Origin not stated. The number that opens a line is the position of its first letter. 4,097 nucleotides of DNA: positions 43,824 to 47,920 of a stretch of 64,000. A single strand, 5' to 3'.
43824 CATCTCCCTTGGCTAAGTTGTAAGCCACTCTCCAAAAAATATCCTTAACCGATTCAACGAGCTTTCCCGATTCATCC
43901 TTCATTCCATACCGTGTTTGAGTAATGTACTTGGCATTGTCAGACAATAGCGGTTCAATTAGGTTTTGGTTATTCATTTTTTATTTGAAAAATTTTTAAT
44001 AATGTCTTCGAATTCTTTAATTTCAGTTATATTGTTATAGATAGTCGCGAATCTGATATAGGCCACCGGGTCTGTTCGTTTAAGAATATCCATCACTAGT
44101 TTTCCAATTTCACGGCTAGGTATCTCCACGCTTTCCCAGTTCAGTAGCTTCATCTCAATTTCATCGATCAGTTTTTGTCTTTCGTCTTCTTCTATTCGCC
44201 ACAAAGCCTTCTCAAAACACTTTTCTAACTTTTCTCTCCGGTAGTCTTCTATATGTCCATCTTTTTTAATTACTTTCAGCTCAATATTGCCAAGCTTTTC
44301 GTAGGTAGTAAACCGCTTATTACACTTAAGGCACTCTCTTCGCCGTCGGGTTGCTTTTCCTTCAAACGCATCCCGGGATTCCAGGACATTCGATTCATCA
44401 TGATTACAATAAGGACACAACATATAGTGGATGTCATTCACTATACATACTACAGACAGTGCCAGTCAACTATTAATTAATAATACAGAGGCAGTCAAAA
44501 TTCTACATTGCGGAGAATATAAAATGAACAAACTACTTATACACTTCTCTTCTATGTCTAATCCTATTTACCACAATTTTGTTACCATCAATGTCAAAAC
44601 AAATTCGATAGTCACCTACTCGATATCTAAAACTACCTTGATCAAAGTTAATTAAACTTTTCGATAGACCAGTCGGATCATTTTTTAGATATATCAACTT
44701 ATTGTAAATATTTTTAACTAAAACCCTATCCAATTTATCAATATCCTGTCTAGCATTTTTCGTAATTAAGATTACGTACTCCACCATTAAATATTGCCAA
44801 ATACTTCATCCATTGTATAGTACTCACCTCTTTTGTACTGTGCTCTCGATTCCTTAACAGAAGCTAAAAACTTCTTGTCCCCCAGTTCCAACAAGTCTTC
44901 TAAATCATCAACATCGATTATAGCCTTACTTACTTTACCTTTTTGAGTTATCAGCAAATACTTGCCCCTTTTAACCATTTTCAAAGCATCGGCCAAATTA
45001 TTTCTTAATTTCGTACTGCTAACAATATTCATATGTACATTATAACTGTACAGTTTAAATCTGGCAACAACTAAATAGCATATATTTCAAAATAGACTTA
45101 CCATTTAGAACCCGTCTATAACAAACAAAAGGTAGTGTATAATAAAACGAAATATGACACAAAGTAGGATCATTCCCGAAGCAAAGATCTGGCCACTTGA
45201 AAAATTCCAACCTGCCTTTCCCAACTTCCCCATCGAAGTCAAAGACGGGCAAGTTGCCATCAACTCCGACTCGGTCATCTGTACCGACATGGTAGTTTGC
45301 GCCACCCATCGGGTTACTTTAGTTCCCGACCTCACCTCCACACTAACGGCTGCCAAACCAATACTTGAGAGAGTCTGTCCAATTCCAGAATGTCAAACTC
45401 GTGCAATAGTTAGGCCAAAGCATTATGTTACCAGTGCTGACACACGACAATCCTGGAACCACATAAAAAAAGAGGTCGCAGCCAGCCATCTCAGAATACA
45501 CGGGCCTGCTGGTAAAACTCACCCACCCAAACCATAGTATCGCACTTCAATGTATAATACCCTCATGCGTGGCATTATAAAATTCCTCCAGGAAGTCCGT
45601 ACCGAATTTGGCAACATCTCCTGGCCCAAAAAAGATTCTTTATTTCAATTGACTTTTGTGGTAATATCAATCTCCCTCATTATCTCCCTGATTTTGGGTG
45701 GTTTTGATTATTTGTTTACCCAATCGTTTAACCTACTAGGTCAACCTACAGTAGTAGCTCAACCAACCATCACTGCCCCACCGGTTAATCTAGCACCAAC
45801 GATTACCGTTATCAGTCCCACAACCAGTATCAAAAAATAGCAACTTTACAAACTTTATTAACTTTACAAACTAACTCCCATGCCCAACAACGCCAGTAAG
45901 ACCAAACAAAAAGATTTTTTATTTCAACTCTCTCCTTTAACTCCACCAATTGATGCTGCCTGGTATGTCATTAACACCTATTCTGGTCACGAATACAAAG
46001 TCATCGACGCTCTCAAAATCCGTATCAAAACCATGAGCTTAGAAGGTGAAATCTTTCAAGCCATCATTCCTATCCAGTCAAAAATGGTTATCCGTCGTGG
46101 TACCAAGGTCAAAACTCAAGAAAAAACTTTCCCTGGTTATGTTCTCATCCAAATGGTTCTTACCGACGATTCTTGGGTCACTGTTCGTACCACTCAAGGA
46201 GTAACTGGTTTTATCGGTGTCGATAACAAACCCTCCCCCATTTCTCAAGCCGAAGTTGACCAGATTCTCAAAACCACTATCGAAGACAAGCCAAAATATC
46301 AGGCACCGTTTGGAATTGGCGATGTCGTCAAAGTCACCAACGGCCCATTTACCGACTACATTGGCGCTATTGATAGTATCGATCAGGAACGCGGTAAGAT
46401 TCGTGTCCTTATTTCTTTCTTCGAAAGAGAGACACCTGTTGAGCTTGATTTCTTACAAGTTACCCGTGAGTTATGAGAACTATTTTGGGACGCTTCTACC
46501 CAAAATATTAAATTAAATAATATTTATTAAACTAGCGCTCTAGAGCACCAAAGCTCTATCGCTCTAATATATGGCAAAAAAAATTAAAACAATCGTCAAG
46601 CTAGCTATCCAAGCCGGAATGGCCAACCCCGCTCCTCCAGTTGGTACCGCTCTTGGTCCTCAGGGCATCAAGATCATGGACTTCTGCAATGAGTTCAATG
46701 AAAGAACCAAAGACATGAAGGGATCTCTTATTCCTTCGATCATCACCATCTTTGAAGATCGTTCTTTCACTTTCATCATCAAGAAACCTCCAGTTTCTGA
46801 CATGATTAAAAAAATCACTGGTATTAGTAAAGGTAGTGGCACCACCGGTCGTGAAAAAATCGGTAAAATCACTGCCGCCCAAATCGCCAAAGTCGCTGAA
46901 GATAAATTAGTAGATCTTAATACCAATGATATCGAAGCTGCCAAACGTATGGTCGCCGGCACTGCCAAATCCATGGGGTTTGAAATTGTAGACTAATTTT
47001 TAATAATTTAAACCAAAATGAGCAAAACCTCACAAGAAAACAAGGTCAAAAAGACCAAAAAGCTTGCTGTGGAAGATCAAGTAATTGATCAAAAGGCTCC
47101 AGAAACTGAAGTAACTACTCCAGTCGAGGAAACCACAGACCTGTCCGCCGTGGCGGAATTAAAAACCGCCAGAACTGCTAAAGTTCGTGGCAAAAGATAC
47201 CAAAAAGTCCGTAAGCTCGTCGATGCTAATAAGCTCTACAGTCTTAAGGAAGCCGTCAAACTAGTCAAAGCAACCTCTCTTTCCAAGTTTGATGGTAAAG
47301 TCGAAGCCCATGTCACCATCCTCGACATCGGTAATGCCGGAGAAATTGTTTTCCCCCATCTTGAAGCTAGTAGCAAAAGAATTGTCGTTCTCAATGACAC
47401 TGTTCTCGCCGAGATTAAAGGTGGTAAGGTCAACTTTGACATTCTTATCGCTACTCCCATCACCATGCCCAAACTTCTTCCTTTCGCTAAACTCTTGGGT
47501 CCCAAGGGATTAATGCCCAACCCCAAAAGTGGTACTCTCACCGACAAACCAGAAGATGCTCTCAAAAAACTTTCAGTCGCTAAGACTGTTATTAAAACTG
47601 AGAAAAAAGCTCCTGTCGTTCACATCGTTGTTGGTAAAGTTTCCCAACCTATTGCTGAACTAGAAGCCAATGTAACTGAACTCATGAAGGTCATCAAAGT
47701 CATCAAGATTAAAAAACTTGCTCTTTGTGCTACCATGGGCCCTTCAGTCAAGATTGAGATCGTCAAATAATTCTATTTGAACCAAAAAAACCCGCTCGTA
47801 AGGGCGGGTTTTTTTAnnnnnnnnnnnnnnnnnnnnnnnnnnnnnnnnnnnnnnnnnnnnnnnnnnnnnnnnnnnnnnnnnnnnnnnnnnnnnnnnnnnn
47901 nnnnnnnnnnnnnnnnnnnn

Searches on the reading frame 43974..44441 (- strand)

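Call 6: search_protein_families(library=pfam, proteins=[window:43974-44441:-], max_evalue=0.01)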
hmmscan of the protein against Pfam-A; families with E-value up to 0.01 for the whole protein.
window:43974-44441:- (155 aa): 2 families
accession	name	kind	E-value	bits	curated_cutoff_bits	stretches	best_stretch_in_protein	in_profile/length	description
PF22811.2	Zn_ribbon_NrdR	-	3.2e-19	69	27.2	1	7-48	1-42/42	Transcriptional repressor NrdR-like, N-terminal domain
PF03477.21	ATP-cone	-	1.8e-15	57.7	25.8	1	56-139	2-86/88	ATP cone domain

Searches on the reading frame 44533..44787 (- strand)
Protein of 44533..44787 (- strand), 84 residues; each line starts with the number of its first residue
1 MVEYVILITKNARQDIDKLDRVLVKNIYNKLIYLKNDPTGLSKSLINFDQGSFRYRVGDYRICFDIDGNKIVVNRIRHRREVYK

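Call 6: search_protein_families(library=pfam, proteins=[window:44533-44787:-], max_evalue=0.01)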
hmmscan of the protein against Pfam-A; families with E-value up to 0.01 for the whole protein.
window:44533-44787:- (84 aa): 1 family
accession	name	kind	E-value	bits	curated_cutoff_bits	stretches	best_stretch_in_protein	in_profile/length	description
PF05016.21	ParE_toxin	-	2.7e-09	37.9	23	1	6-83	1-89/89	ParE toxin of type II toxin-antitoxin system, parDE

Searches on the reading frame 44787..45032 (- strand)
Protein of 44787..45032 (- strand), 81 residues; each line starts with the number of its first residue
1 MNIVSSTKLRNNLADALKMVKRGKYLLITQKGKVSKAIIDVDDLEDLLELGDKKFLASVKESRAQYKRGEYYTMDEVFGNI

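Call 6: search_protein_families(library=pfam, proteins=[window:44787-45032:-], max_evalue=0.01)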
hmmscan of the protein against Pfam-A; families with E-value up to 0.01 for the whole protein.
window:44787-45032:- (81 aa): 1 family
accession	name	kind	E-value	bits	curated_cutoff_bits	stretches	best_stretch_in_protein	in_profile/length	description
PF02604.26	PhdYeFM_antitox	-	9.6e-09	35.3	29.8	1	1-62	1-61/74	Antitoxin Phd_YefM, type II toxin-antitoxin system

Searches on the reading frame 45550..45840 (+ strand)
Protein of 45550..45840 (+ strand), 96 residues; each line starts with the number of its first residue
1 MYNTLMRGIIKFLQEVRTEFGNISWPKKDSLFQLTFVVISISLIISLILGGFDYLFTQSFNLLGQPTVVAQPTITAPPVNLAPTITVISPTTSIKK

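Call 4: search_protein_families(library=pfam, proteins=[window:45550-45840:+], max_evalue=0.01)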
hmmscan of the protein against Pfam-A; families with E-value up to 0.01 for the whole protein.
window:45550-45840:+ (96 aa): 1 family
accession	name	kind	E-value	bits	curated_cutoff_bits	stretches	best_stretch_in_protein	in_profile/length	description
PF00584.25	SecE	-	8.5e-15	54.9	22.7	1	10-63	1-54/55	SecE/Sec61-gamma subunits of protein translocation complex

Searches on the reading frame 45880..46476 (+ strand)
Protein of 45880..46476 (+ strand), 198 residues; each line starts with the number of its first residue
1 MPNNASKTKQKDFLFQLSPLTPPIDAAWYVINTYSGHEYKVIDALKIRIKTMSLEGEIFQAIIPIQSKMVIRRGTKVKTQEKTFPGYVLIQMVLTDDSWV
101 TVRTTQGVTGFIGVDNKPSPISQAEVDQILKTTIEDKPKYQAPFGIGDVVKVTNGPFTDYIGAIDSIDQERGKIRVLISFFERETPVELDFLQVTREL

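Call 4: search_protein_families(library=pfam, proteins=[window:45880-46476:+], max_evalue=0.01)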
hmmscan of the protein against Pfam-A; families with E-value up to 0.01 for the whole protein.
window:45880-46476:+ (198 aa): 2 families
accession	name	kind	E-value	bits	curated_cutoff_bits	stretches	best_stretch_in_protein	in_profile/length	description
PF02357.24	NusG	-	2.3e-26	92.5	22.2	1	27-130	2-93/93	Transcription termination factor nusG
PF00467.35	KOW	-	2.2e-06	27.7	22.3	1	147-175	2-30/32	KOW motif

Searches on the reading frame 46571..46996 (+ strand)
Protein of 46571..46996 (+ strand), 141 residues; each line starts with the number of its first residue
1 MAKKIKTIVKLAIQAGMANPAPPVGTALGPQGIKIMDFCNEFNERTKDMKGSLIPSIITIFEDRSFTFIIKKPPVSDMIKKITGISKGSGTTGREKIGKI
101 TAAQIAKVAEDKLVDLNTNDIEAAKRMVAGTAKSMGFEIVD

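Call 4: search_protein_families(library=pfam, proteins=[window:46571-46996:+], max_evalue=0.01)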
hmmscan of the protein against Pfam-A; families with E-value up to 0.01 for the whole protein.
window:46571-46996:+ (141 aa): 2 families
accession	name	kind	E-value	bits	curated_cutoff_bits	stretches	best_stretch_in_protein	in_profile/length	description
PF03946.19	Ribosomal_L11_N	-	4.9e-26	90.7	32.9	1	9-66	1-58/58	Ribosomal protein L11, N-terminal domain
PF00298.24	Ribosomal_L11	-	8.8e-23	81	21.4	1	71-139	1-69/69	Ribosomal protein L11, RNA binding domain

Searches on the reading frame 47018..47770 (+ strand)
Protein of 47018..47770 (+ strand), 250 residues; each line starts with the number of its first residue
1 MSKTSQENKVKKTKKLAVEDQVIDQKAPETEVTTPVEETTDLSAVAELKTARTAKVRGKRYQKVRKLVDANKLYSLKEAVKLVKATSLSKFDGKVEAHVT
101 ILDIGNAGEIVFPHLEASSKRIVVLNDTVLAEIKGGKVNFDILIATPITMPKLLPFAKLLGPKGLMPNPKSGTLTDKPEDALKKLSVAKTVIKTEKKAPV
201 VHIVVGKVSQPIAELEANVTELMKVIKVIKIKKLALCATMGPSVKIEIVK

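Call 4: search_protein_families(library=pfam, proteins=[window:47018-47770:+], max_evalue=0.01)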
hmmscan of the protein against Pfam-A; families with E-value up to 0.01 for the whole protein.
window:47018-47770:+ (250 aa): 1 family
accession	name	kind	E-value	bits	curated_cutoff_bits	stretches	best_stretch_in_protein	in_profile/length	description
PF00687.26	Ribosomal_L1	-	7e-18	65.3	32.2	1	131-242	75-198/198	Ribosomal protein L1p/L10e family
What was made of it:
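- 45550..47770 (+): secE-nusG-rplK-rplA, the conserved left half of the cluster. Pfam hits (call 4).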

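Call 11: find_related_loci(query=window:47018-47770:+, collection=genome_contigs, flank=10000)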
Query window:47018-47770:+ (250 aa) in genome_contigs; peptide patterns used: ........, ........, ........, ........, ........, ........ (x = any residue, [..] = any of these).
270 stretches matched a pattern; 31 encode a relative of the query (tblastn E <= 1e-3); 31 distinct loci.
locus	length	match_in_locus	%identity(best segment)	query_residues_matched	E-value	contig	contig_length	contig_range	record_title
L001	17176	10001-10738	87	1-250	2e-130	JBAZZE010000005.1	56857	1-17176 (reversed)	MAG: Candidatus Shapirobacteria bacterium isolate SO_2017_GW1_99 NODE_2946_length_56857_cov_2.267213_OW334_2017, whole g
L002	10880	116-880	68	1-248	9e-108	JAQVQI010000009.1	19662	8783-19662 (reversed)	MAG: Candidatus Shapirobacteria bacterium isolate STF1_223 NODE_6874_length_19662_cov_6.198106_Sandtown_F1, whole genome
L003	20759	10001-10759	74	1-250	4e-107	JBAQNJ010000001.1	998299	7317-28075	MAG: Microgenomates group bacterium isolate MFD12002_ilm_asm_bin60 k127_48021, whole genome shotgun sequence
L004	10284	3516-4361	62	1-250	1e-106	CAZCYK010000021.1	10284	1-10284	MAG TPA_asm: uncultured Gammaproteobacteria bacterium isolate SRP263991_co6_449 genome assembly, contig: NODE_8128_lengt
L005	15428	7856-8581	70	1-250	7e-106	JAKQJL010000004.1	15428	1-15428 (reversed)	MAG: bacterium isolate USDV_maxbin.049 k141_737453, whole genome shotgun sequence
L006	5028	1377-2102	68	1-250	7e-105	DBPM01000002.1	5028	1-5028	MAG TPA_asm: Candidatus Shapirobacteria bacterium UBA1420 UBA1420_contig_45047, whole genome shotgun sequence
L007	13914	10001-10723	69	1-242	2e-104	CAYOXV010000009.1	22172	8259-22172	MAG TPA_asm: uncultured Gammaproteobacteria bacterium isolate binchicken_co173_477 genome assembly, contig: NODE_7975_le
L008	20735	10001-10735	67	1-250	3e-103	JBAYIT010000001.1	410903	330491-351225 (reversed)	MAG: Candidatus Shapirobacteria bacterium isolate SO_2016_GW1_37 scaffold00019_OW334_2016, whole genome shotgun sequence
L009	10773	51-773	66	5-250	3e-101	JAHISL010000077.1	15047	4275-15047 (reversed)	MAG: Patescibacteria group bacterium isolate MM_PC_MetaG.mb.172 MM_PC_MetaG.mb.172_k141_1259037, whole genome shotgun se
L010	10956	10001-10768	64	1-248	2e-101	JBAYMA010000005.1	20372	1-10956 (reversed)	MAG: Candidatus Shapirobacteria bacterium isolate SO_2016_LW1_28 scaffold02478_LW64-88_2016, whole genome shotgun sequen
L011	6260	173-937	64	1-250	4e-101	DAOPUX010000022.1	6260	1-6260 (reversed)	MAG TPA_asm: Candidatus Woesebacteria bacterium isolate AMR_MDS_1407 NODE_12427_length_6260_cov_8.506366, whole genome s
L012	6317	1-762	67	5-248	2e-100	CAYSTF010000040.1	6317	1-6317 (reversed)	MAG TPA_asm: uncultured Gammaproteobacteria bacterium isolate SRP263991_co3_231 genome assembly, contig: NODE_19317_leng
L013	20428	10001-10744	65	1-244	3e-99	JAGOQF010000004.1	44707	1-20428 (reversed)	Candidatus Shapirobacteria bacterium isolate Go_SlDig_bin_387 Go_SlDig_2173_length_44707_cov_8.003724, whole genome shot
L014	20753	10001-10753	63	1-248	1e-98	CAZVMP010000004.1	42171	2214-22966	MAG TPA_asm: uncultured Gammaproteobacteria bacterium isolate binchicken_co45_820 genome assembly, contig: NODE_1218_len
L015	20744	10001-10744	68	1-250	7e-97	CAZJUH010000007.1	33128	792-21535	MAG TPA_asm: uncultured Gammaproteobacteria bacterium isolate binchicken_co220_54 genome assembly, contig: NODE_756_leng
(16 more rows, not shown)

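Call 38: find_homologous_proteins(query=window:47018-47770:+, max_evalue=1e-60)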
Query window:47018-47770:+ (250 aa): 573 proteins with E <= 1e-60 among 8000 candidates; the best 120 are listed.
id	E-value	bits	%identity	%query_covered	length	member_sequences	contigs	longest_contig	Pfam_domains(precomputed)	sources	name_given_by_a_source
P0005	2.9e-146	503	100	100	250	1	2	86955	PF00687.27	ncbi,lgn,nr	ncbi:hypothetical protein HYV64_05040 [Candidatus Shapirobacteria bacterium]|nr:hypothetical protein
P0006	3.8e-126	437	87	100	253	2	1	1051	PF00687.27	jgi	-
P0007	2.5e-123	428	87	100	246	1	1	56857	PF00687.27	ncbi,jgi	ncbi:MAG: hypothetical protein WC851_01850 [Candidatus Shapirobacteria bacterium]|jgi:large subunit 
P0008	7.3e-122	423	87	100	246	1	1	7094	PF00687.27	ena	-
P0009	1.1e-119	416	85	100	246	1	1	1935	PF00687.27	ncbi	-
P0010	2.8e-115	402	81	100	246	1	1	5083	PF00687.27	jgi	jgi:large subunit ribosomal protein L1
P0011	4.2e-113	394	80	100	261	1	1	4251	PF00687.27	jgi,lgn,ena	-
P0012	2.2e-112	392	79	100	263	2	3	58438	PF00687.27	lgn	-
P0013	9.6e-112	390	81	100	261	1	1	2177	PF00687.27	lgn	-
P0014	4.6e-110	385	78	100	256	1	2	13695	PF00687.27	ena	-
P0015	7.6e-108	377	77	100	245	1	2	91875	PF00687.27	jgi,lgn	-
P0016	8.1e-107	374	74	100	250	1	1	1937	PF00687.27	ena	-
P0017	1.6e-106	373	77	100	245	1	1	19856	PF00687.27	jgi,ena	-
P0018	2.0e-106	373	75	100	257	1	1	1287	PF00687.27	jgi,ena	-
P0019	2.6e-106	372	74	100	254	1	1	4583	PF00687.27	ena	-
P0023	4.3e-105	368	75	100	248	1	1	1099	PF00687.27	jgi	jgi:large subunit ribosomal protein L1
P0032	3.3e-104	365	75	100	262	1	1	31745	PF00687.27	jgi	jgi:large subunit ribosomal protein L1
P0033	6.1e-104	364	75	100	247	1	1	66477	PF00687.27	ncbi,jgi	jgi:large subunit ribosomal protein L1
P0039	5.6e-103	361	75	100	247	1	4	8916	PF00687.27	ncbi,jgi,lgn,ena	jgi:large subunit ribosomal protein L1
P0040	9.6e-103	361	67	100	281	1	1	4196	PF00687.27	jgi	jgi:large subunit ribosomal protein L1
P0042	2.0e-102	360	71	100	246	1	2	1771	PF00687.27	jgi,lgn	jgi:large subunit ribosomal protein L1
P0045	3.5e-102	359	72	98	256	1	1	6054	PF00687.27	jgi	jgi:large subunit ribosomal protein L1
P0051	1.8e-101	356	71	100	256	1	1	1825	PF00687.27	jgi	jgi:large subunit ribosomal protein L1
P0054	4.4e-101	355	74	100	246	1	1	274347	PF00687.27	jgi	jgi:large subunit ribosomal protein L1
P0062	2.7e-100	353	71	98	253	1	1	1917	PF00687.27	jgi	jgi:large subunit ribosomal protein L1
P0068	8.0e-100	351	68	99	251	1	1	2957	PF00687.27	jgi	jgi:large subunit ribosomal protein L1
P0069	8.2e-100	351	70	100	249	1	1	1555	PF00687.27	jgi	jgi:large subunit ribosomal protein L1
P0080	1.9e-99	350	66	100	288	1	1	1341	PF00687.27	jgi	jgi:large subunit ribosomal protein L1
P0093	5.8e-99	348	70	100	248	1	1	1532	PF00687.27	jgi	jgi:large subunit ribosomal protein L1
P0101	1.1e-98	347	68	100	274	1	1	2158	PF00687.27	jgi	jgi:large subunit ribosomal protein L1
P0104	1.5e-98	347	71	98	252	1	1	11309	PF00687.27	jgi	jgi:large subunit ribosomal protein L1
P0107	1.8e-98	347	70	100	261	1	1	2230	PF00687.27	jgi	jgi:large subunit ribosomal protein L1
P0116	3.7e-98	346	67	100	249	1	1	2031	PF00687.27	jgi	jgi:large subunit ribosomal protein L1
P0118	5.7e-98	345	70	99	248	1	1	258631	PF00687.27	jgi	jgi:large subunit ribosomal protein L1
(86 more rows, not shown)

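Call 40: find_encoding_contigs(protein=P0005, flank=10000, max_places=4)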
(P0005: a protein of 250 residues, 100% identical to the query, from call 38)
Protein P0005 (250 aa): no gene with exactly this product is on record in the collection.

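Call 59: find_encoding_contigs(protein=P0008, flank=6000, max_places=2)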
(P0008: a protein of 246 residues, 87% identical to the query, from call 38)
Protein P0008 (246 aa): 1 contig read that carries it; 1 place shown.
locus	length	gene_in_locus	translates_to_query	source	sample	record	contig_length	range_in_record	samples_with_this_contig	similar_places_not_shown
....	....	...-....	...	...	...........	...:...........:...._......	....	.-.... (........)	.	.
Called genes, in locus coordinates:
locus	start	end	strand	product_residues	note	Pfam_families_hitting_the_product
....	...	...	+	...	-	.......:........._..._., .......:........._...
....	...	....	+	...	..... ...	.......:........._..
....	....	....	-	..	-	-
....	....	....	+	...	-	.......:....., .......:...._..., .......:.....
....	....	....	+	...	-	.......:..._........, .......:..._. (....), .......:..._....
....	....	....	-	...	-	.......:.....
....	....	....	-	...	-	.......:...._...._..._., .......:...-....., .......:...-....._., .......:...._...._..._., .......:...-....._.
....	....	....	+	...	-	?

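Call 60: find_encoding_contigs(protein=P0012, flank=10000, max_places=2)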
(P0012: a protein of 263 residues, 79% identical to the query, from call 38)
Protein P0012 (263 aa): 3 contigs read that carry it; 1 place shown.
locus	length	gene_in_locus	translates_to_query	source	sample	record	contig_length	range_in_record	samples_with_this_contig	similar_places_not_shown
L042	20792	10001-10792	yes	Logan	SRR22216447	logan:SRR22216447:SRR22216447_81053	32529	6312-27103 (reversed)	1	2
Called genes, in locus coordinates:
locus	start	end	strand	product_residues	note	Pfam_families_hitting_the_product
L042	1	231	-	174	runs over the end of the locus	-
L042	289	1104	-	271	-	PF01978:TrmB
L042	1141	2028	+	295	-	PF00892:EamA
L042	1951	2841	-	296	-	PF01978:TrmB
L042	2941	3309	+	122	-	-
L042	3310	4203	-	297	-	-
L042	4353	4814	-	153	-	PF01923:Cob_adeno_trans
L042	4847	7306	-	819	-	PF00317:Ribonuc_red_lgN, PF02867:Ribonuc_red_lgC, PF12637:TSCPD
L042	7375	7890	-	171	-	PF22811:Zn_ribbon_NrdR, PF03477:ATP-cone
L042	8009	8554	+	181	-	-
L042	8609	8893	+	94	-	PF00584:SecE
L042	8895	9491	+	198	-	PF02357:NusG, PF00467:KOW (weak)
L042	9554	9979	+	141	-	PF03946:Ribosomal_L11_N, PF00298:Ribosomal_L11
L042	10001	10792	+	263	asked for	PF00687:Ribosomal_L1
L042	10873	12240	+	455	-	PF00012:HSP70, PF06723:MreB_Mbl, PF00012:HSP70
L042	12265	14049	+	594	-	PF00664:ABC_membrane, PF02463:SMC_N (weak), PF00005:ABC_tran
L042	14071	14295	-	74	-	-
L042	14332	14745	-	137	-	PF00293:NUDIX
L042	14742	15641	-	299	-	PF01820:Dala_Dala_lig_N, PF02222:ATP-grasp (weak), PF02655:ATP-grasp_3, PF07478:Dala_Dala_lig_C, PF13535:ATP-grasp_4 (weak)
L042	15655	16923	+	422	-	PF08245:Mur_ligase_M (faint), PF02875:Mur_ligase_C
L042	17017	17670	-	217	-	PF00702:Hydrolase, PF06888:Put_Phosphatase (faint), PF12710:HAD, PF13419:HAD_2, PF13242:Hydrolase_like (faint)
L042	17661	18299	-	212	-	PF00926:DHBP_synthase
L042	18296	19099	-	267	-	PF13489:Methyltransf_23, PF01209:Ubie_methyltran, PF05175:MTS (weak), PF02390:Methyltransf_4, PF08241:Methyltransf_11, PF08242:Methyltransf_12, PF13649:Methyltransf_25, PF13847:Methyltransf_31, +1 more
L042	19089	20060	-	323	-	PF01071:GARS_A (faint), PF01820:Dala_Dala_lig_N, PF02222:ATP-grasp, PF07478:Dala_Dala_lig_C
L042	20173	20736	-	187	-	-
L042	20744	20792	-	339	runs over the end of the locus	PF01738:DLH (weak), PF02129:Peptidase_S15 (weak), PF00561:Abhydrolase_1 (weak), PF12146:Hydrolase_4, PF12697:Abhydrolase_6 (weak), PF00326:Peptidase_S9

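Call 61: find_encoding_contigs(protein=P0010, flank=6000, max_places=2)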
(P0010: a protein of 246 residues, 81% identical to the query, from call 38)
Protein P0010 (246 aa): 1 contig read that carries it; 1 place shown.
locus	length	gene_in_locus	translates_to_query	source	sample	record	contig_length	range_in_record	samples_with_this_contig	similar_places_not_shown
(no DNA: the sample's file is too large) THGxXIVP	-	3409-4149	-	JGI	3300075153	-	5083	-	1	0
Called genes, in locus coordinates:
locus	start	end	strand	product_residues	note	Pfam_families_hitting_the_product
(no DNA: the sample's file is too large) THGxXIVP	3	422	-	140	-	?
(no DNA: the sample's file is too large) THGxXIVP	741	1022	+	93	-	PF00584:SecE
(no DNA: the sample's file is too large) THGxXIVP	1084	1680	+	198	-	PF02357:NusG, PF00467:KOW (weak)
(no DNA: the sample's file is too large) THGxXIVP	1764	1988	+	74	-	-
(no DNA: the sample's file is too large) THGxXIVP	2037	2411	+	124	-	-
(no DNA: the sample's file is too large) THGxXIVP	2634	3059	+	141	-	PF03946:Ribosomal_L11_N, PF00298:Ribosomal_L11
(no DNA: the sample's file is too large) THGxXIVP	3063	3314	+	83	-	-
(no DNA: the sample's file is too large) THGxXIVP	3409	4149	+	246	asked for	PF00687:Ribosomal_L1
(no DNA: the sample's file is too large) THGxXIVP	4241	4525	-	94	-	-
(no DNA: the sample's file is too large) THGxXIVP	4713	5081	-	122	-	?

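Call 75: search_protein_families(library=ncbifam, proteins=[window:47018-47770:+], max_evalue=0.001)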
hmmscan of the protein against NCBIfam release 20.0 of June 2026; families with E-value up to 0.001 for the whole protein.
window:47018-47770:+ (250 aa): 3 families
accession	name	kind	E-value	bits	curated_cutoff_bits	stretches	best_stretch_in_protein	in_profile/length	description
TIGR01169.1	rplA_bact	equivalog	2e-36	125.5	216.3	2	127-248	96-224/227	50S ribosomal protein L1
TIGR01170.1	rplA_mito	equivalog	3.6e-10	39.9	129.05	1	130-183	81-135/140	ribosomal protein uL1, mitochondrial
NF003244.0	PRK04203.1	equivalog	1.1e-07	31.5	203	1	141-247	106-215/216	50S ribosomal protein L1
